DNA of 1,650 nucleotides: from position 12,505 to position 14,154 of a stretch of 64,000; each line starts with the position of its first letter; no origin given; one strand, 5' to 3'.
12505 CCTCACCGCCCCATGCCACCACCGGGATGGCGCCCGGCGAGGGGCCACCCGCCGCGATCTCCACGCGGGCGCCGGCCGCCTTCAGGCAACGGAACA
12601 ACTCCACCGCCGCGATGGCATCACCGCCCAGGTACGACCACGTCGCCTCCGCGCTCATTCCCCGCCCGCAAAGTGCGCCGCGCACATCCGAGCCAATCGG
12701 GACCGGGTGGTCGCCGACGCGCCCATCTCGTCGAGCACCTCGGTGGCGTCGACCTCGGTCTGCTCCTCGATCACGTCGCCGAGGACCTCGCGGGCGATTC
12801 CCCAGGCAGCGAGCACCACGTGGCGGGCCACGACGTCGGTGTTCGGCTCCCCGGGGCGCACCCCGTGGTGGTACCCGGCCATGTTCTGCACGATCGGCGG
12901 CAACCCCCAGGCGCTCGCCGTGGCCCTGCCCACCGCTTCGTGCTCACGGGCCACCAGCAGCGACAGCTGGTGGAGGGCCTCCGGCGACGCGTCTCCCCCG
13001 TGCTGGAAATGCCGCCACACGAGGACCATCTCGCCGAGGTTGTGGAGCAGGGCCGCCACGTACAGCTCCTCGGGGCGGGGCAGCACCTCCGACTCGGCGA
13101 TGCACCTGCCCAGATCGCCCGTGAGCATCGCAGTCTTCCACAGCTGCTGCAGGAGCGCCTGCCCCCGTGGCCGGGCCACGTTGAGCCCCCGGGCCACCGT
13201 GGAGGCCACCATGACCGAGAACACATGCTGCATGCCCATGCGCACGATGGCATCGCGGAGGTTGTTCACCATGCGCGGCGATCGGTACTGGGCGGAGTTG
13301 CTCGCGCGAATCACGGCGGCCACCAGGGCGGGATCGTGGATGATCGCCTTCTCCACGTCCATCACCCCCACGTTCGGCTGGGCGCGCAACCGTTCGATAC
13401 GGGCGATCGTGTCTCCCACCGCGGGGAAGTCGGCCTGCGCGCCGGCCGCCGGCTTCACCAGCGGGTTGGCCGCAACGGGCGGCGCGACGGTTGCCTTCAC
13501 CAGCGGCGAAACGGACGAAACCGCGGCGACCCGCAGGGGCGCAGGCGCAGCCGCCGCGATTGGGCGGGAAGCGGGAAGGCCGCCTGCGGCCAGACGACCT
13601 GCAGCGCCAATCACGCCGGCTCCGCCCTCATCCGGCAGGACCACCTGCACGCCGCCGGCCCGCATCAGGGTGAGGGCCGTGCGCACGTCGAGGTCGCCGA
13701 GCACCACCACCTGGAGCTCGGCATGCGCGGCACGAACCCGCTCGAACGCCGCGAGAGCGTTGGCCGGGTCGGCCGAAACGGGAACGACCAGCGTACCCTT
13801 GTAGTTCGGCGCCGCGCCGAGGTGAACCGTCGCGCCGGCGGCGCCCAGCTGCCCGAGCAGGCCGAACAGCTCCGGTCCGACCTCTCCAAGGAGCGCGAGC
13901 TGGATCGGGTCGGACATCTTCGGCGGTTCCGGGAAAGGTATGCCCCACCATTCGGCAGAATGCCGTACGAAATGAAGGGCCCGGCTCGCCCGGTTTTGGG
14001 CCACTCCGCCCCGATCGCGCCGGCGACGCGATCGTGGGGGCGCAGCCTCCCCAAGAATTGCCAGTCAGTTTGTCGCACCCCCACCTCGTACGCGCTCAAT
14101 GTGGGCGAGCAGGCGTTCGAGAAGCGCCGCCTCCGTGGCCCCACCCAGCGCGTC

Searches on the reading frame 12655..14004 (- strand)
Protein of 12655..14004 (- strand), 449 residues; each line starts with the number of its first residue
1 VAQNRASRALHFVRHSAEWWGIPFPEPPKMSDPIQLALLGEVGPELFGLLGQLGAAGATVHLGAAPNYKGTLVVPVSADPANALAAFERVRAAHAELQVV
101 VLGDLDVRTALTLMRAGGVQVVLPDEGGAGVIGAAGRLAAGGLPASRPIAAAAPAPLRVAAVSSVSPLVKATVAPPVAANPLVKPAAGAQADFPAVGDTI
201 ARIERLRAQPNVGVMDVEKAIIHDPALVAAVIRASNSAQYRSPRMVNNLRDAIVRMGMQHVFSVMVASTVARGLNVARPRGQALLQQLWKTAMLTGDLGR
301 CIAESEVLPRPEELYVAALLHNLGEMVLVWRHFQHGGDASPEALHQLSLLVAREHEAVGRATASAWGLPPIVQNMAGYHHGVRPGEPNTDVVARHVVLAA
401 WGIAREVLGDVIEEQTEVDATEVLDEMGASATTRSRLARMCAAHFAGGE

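Call 66: search_protein_families(library=pfam, proteins=[window:12655-14004:-], max_evalue=0.0001)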
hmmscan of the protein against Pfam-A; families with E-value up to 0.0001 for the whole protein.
window:12655-14004:- (449 aa): 2 families
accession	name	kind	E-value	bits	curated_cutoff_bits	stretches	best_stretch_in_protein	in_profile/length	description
PF08668.18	HDOD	-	2.4e-33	115.7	22.9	1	194-380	2-194/196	HDOD domain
PF01966.28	HD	-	4.5e-05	24.1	22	0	297-386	10-92/116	HD domain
